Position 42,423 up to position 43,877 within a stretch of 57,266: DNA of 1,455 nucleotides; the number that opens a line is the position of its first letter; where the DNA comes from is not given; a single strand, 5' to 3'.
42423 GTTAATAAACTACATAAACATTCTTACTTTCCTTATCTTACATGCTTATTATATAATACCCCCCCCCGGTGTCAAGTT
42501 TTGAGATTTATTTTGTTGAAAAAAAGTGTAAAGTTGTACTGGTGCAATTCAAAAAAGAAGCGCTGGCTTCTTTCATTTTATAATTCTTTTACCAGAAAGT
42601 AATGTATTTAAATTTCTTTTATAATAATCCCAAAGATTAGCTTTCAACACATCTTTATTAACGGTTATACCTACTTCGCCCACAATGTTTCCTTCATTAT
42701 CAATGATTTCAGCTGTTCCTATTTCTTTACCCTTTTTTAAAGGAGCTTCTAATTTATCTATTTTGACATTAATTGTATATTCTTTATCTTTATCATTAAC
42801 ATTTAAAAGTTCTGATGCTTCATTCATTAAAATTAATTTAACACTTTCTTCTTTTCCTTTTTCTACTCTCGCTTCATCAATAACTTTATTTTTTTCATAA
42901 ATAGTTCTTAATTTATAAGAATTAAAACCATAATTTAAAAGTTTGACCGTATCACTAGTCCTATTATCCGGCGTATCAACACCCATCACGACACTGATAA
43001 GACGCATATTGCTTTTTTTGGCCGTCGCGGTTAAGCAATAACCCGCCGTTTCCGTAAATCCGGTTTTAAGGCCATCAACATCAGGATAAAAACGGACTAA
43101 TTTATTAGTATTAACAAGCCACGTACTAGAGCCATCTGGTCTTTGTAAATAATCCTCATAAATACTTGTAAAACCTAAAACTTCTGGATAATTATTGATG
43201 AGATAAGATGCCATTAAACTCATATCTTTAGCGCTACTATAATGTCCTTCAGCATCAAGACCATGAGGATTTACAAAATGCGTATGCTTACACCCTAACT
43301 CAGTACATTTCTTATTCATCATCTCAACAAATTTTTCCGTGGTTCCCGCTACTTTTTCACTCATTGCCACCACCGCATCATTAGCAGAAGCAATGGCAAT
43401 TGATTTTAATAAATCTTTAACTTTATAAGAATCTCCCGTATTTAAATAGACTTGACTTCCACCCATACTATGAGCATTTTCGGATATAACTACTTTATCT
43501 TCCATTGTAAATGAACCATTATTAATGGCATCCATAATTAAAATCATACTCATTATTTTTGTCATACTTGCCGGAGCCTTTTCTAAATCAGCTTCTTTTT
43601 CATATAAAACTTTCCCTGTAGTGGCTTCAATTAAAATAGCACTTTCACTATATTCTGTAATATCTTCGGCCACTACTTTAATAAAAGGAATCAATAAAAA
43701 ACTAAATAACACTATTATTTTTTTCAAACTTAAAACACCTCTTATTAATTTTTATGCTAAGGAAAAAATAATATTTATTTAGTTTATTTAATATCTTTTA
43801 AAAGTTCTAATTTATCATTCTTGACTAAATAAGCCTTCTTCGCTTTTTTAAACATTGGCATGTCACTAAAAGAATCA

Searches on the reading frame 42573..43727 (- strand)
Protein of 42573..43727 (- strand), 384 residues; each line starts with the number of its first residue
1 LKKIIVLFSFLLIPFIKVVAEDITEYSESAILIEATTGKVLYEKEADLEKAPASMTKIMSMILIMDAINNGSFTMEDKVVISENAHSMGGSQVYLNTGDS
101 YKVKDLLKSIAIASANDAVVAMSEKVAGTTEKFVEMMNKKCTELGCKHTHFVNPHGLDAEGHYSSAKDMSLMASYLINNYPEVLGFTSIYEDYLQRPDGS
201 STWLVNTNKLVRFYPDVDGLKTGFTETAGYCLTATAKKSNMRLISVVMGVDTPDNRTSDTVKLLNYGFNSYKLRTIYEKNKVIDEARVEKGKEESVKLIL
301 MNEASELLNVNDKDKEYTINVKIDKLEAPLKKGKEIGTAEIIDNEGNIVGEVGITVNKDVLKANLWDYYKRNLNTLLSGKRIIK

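Call 6: search_protein_families(library=pfam, max_evalue=0.1, proteins=[window:42573-43727:-])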
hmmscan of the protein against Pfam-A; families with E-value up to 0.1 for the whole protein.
window:42573-43727:- (384 aa): 4 families
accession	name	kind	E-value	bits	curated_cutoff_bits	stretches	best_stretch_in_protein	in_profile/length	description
PF00768.25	Peptidase_S11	-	2.5e-80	269.8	27.6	1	26-251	11-238/239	D-alanyl-D-alanine carboxypeptidase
PF07943.18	PBP5_C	-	3.6e-12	46.7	21.2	1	271-360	1-89/91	Penicillin-binding protein 5, C-terminal domain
PF13354.11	Beta-lactamase2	-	1.3e-09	38.1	22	1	37-177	9-147/214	Beta-lactamase enzyme family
PF07482.16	DUF1522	-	0.1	13.4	25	0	85-127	35-73/109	Domain of Unknown Function (DUF1522)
